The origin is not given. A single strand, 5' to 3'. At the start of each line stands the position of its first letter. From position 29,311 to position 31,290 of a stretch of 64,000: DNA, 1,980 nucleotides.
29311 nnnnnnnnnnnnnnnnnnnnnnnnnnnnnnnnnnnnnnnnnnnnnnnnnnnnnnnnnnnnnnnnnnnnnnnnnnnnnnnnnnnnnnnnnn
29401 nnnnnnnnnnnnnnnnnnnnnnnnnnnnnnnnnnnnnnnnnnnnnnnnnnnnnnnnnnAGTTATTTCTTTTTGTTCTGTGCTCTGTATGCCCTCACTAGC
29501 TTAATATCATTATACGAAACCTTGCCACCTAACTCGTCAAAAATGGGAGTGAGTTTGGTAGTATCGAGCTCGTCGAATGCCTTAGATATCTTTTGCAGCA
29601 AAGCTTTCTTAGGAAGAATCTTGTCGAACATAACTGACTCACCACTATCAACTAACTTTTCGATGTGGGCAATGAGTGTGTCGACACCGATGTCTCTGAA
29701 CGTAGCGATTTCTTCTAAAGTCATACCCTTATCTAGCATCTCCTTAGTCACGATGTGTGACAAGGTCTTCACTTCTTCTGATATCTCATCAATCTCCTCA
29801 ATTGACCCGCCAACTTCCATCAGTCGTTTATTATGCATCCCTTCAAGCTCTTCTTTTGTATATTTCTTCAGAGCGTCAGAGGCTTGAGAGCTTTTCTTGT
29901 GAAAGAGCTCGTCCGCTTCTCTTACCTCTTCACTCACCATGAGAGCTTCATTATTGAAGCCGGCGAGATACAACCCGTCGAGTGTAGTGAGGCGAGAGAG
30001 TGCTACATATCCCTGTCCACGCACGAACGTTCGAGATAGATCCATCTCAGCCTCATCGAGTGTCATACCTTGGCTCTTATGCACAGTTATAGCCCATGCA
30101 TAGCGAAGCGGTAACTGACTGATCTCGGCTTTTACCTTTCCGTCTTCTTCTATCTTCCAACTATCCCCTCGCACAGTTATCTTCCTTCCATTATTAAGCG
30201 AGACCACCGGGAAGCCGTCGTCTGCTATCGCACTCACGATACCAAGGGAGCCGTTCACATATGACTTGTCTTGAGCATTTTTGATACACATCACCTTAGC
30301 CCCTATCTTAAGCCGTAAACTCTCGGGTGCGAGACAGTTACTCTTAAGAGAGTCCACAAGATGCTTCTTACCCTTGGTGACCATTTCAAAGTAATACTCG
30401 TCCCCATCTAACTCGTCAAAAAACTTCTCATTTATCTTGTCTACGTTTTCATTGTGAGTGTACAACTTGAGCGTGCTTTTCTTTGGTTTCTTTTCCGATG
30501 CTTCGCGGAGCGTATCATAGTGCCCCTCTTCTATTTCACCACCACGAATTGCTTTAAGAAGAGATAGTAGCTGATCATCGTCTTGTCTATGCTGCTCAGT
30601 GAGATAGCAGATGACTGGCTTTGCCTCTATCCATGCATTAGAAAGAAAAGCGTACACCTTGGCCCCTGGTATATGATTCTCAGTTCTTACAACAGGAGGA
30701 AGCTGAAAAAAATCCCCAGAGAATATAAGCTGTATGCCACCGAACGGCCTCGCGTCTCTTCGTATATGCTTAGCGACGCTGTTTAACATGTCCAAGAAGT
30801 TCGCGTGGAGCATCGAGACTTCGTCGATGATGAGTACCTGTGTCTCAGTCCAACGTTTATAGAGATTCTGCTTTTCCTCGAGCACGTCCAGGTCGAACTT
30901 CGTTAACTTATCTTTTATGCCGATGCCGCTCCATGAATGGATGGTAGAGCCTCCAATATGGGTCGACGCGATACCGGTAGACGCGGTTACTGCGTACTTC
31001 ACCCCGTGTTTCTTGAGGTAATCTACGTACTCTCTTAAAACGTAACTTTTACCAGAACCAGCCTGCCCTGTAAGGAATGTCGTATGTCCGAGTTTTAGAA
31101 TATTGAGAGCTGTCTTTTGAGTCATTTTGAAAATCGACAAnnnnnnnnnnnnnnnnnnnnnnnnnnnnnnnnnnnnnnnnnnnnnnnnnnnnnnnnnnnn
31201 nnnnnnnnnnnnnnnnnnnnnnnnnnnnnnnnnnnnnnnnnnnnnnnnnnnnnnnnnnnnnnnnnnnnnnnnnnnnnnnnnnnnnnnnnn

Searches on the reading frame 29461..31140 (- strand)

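Call 9: search_protein_families(library=pfam, proteins=[window:29461-31140:-])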
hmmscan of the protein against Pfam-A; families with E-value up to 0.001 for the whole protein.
window:29461-31140:- (559 aa): 10 families
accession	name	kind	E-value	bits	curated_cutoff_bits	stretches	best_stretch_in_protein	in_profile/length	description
PF05970.20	PIF1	-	1.8e-39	136.1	25.9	1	15-190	19-193/223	PIF1-like helicase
PF14493.12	HTH_40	-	8.3e-20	71.3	27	1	461-550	1-89/89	Helix-turn-helix domain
PF13604.12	AAA_30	-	1.6e-13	51.2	27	1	8-206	6-176/191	AAA domain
PF13245.12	AAA_19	-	4.8e-12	46.7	25.1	1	9-151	2-133/134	AAA domain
PF21530.3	Pif1_2B_dom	-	3e-09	36.9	23.9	1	261-303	2-45/47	DNA helicase Pif1, 2B domain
PF13401.12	AAA_22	-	2.6e-08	34.7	27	1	21-142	8-122/130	AAA domain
PF07728.20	AAA_5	-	7.8e-06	26.4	22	1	22-129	3-96/139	AAA domain (dynein-related subfamily)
PF01443.25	Viral_helicase1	-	0.00025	21.4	21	0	24-118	4-78/228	Viral superfamily 1 RNA helicase core domain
PF18335.7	SH3_13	-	0.0003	20.9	41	1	277-308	26-57/65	ATP-dependent RecD-like DNA helicase SH3 domain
PF21220.3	RecQ-1-like_HTH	-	0.0004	20.9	27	0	469-503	11-45/51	RecQ-1-like, helix-turn-helix domain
